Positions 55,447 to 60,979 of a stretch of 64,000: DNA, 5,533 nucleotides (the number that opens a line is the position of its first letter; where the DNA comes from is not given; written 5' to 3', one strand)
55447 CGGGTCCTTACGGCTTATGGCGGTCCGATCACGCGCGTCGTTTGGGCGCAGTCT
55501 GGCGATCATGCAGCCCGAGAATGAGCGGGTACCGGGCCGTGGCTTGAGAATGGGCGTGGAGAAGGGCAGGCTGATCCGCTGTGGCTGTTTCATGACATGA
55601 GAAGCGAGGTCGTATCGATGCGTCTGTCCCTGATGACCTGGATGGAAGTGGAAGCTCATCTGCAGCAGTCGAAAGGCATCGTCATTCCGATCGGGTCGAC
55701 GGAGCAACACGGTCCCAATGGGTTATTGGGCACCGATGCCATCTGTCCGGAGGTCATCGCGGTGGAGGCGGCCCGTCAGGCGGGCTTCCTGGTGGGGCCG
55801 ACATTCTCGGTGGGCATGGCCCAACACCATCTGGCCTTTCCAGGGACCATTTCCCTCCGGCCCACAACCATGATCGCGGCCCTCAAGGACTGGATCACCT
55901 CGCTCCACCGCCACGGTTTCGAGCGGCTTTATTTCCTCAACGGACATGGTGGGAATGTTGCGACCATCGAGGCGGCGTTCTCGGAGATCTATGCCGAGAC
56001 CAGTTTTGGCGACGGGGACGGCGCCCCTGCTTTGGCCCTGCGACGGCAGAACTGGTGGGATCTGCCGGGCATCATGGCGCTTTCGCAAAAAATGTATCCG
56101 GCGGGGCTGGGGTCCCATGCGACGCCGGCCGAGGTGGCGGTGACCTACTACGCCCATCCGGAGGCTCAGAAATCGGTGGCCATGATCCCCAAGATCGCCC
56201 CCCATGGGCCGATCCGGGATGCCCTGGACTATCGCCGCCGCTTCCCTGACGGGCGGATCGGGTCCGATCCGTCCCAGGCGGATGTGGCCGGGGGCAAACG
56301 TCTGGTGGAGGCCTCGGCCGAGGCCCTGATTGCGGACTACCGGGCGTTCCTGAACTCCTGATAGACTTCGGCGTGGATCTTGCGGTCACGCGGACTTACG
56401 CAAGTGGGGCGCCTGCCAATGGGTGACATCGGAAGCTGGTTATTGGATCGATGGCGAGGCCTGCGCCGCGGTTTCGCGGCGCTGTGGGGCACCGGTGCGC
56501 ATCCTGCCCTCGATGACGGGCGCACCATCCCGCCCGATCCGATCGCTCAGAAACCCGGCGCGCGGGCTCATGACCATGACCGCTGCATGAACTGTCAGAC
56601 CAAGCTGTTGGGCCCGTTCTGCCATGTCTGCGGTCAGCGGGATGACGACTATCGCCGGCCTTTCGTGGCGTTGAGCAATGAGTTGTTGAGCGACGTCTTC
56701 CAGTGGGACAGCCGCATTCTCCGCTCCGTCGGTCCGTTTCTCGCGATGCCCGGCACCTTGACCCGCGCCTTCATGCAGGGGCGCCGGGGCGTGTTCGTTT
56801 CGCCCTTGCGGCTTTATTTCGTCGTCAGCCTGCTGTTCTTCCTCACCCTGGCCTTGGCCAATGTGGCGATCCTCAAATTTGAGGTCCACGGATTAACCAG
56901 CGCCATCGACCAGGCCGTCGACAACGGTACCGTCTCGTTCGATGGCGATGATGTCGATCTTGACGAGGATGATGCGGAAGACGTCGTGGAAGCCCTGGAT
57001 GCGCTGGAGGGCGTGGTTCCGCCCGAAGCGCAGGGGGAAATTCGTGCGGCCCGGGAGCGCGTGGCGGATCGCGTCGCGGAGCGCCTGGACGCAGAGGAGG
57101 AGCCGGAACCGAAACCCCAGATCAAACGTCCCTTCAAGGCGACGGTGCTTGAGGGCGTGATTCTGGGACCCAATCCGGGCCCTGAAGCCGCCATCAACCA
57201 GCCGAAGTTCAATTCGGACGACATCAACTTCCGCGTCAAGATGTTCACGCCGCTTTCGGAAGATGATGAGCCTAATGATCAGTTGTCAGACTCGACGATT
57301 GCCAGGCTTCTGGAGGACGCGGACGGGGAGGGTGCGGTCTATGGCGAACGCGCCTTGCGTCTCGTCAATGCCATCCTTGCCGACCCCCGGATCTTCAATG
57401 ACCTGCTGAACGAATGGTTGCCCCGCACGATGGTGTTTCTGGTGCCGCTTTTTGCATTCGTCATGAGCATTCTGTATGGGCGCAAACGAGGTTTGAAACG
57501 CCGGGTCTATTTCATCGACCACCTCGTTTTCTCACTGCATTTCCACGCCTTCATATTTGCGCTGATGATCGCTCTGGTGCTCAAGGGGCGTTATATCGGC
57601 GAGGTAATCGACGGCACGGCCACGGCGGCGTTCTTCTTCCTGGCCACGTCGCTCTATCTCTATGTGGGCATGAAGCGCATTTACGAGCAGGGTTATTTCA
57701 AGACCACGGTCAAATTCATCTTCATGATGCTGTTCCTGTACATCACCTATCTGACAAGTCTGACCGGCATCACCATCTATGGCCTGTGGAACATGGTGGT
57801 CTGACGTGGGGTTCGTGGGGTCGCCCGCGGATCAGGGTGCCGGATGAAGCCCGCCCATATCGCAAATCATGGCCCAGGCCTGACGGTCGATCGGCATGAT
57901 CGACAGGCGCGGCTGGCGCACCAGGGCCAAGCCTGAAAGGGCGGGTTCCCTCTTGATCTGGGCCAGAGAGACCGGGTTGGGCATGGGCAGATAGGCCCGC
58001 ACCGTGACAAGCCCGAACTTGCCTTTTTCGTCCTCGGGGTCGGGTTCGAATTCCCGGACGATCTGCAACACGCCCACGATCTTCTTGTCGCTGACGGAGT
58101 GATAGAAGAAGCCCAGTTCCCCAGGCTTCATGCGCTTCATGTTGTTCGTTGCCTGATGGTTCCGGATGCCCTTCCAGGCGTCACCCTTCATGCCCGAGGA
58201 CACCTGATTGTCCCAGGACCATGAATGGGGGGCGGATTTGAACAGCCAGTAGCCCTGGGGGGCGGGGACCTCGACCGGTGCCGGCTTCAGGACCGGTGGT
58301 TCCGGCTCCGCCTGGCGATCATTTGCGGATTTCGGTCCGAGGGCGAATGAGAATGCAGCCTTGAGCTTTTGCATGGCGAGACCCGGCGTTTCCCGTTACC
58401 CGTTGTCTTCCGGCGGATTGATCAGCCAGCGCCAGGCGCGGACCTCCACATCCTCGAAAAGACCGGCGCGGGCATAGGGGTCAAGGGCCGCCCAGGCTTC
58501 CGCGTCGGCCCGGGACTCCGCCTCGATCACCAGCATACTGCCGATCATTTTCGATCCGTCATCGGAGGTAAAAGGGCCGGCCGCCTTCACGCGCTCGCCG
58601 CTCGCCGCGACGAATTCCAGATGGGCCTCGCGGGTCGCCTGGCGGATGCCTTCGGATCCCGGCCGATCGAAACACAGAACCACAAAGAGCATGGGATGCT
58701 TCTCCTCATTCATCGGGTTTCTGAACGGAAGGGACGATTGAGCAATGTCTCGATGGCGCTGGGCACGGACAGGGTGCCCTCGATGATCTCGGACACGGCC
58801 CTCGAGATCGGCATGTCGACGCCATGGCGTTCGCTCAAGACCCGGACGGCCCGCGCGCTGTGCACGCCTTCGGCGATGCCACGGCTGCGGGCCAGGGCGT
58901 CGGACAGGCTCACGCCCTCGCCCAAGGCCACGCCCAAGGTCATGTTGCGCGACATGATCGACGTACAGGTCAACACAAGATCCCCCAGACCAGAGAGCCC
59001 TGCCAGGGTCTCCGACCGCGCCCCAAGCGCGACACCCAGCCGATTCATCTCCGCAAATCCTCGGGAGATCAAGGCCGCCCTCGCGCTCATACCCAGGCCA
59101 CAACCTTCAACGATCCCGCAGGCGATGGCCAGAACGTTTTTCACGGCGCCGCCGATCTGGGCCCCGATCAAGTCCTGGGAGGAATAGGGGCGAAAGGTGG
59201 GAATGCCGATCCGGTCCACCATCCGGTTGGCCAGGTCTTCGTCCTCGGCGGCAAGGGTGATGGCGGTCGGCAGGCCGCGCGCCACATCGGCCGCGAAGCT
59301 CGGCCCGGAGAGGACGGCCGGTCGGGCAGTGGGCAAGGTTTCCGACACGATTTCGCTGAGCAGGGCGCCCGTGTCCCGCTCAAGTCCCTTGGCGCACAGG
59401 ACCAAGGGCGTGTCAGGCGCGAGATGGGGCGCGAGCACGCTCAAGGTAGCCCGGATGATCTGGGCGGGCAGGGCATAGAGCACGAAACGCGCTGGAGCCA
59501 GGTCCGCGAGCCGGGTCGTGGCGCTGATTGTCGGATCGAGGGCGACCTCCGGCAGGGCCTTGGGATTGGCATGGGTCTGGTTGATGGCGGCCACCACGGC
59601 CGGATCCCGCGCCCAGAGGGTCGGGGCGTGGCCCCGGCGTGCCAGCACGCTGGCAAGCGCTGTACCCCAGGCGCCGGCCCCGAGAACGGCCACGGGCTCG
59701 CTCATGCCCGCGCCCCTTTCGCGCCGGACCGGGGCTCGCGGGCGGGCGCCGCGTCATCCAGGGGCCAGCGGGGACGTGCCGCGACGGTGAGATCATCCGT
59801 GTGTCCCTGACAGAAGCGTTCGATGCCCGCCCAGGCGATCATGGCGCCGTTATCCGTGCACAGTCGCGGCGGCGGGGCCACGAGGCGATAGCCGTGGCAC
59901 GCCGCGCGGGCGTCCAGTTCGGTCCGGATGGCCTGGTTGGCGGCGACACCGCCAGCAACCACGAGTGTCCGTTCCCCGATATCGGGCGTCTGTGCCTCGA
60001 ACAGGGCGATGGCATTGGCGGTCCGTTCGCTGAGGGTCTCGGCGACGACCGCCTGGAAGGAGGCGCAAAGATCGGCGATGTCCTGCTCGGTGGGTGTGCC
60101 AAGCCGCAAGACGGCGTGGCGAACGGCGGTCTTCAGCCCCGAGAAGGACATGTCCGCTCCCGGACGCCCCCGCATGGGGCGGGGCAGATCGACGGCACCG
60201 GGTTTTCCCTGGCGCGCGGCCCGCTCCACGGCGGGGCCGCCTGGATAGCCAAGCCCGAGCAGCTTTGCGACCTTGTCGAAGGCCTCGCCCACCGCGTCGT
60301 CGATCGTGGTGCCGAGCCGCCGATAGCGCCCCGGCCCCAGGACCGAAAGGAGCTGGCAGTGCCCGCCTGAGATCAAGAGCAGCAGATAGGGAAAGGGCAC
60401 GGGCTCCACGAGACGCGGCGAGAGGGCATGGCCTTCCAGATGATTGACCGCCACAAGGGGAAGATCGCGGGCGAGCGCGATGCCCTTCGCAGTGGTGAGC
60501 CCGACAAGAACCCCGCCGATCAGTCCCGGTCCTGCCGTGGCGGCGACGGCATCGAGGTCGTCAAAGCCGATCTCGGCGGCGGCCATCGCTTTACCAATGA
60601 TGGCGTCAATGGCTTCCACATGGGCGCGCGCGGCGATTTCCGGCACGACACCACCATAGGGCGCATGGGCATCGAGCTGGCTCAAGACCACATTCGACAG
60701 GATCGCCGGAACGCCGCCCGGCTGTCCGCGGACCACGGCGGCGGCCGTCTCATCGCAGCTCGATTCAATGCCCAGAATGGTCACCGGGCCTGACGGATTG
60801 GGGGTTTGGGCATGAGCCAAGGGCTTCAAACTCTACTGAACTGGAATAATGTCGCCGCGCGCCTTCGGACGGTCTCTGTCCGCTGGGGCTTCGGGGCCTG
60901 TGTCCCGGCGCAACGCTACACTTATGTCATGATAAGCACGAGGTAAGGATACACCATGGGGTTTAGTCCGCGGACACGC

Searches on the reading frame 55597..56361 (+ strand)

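Call 47: search_protein_families(library=pfam, proteins=[window:55597-56361:+])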
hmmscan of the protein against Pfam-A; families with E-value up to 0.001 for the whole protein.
window:55597-56361:+ (254 aa): 1 family
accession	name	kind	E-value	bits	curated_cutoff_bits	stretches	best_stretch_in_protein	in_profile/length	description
PF02633.19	Creatininase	-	1.6e-60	204.9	31.3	1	12-246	2-236/238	Creatinine amidohydrolase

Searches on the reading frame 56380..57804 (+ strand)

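Call 47: search_protein_families(library=pfam, proteins=[window:56380-57804:+])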
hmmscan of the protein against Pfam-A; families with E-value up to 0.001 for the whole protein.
window:56380-57804:+ (474 aa): 1 family
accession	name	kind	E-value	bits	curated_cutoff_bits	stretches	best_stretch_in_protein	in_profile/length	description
PF12412.13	DUF3667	-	1.1e-11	44.5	27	1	110-154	1-45/45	Protein of unknown function (DUF3667)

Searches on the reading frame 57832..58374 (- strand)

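Call 47: search_protein_families(library=pfam, proteins=[window:57832-58374:-])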
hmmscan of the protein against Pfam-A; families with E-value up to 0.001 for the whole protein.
window:57832-58374:- (180 aa): 1 family
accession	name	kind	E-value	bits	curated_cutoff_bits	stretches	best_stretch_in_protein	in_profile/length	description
PF01878.24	EVE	-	1.2e-37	129.5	23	1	42-173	2-145/145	EVE domain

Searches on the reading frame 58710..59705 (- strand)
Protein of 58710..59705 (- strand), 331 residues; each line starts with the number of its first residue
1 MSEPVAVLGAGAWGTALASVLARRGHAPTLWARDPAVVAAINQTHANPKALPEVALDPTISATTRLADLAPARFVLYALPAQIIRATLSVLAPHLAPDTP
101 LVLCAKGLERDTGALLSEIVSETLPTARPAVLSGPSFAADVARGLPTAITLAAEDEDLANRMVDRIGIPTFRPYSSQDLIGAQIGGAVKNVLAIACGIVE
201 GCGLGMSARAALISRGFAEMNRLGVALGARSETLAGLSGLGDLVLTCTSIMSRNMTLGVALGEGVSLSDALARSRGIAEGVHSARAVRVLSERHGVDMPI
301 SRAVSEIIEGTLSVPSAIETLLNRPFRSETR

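Call 47: search_protein_families(library=pfam, proteins=[window:58710-59705:-])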
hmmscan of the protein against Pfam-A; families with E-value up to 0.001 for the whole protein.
window:58710-59705:- (331 aa): 5 families
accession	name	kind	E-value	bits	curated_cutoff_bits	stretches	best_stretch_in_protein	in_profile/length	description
PF07479.19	NAD_Gly3P_dh_C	-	2.1e-48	164.6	25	1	178-318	1-141/142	NAD-dependent glycerol-3-phosphate dehydrogenase C-terminus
PF01210.29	NAD_Gly3P_dh_N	-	1.4e-45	155.5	23.1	1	5-158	2-157/158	NAD-dependent glycerol-3-phosphate dehydrogenase N-terminus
PF20618.3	GPD_NAD_C_bact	-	6.4e-21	75.1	27.6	1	238-304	1-66/66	Bacterial GPD, NAD-dependent C-terminal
PF02558.23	ApbA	-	2.1e-10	40.8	22.2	1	5-111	1-106/150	Ketopantoate reductase PanE/ApbA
PF03446.21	NAD_binding_2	-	0.00055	20.4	21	0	5-105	2-93/161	NAD binding domain of 6-phosphogluconate dehydrogenase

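Call 58: find_encoding_contigs(protein=window:58710-59705:-, flank=10000, max_places=10)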
Protein window:58710-59705:- (331 aa): 3 contigs read that carry it; 3 places shown.
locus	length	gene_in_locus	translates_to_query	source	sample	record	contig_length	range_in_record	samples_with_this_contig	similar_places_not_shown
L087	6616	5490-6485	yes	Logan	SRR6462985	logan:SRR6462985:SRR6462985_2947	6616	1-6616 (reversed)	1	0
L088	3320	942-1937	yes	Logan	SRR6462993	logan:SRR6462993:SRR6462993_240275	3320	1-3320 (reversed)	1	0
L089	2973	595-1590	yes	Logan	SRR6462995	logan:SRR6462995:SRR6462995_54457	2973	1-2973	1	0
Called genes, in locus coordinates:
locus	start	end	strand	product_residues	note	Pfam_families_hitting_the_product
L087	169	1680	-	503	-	PF07219:HemY_N, PF14559:TPR_19 (weak)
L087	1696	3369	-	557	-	PF16526:CLZ (weak), PF09731:Mitofilin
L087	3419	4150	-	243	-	PF02602:HEM4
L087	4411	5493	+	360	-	PF00814:TsaD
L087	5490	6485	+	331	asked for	PF01210:NAD_Gly3P_dh_N, PF02558:ApbA, PF07479:NAD_Gly3P_dh_C, PF20618:GPD_NAD_C_bact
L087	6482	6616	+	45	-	?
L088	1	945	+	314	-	?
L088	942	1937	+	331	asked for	PF01210:NAD_Gly3P_dh_N, PF02558:ApbA, PF07479:NAD_Gly3P_dh_C, PF20618:GPD_NAD_C_bact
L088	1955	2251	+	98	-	PF03795:YCII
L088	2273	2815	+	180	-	PF01878:EVE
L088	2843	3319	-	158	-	?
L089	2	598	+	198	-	?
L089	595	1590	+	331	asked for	PF01210:NAD_Gly3P_dh_N, PF02558:ApbA, PF07479:NAD_Gly3P_dh_C, PF20618:GPD_NAD_C_bact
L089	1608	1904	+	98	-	PF03795:YCII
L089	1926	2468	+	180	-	PF01878:EVE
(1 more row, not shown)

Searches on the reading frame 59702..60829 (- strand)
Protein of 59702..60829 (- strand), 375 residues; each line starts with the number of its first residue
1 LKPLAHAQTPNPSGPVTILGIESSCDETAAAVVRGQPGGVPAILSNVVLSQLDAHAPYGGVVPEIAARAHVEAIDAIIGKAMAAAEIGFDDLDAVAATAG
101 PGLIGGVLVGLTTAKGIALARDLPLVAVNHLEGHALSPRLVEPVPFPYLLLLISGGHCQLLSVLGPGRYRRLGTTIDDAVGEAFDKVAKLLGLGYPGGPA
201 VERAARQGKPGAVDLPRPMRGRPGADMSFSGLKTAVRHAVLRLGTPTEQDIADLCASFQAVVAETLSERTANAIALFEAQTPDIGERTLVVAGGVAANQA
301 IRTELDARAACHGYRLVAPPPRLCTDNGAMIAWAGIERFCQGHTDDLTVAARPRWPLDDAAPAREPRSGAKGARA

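Call 47: search_protein_families(library=pfam, proteins=[window:59702-60829:-])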
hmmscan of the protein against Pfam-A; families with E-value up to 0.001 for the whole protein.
window:59702-60829:- (375 aa): 1 family
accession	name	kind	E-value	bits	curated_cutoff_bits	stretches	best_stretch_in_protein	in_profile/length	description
PF00814.31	TsaD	-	7.4e-95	318.1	24.8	1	43-333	2-264/264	tRNA N6-adenosine threonylcarbamoyltransferase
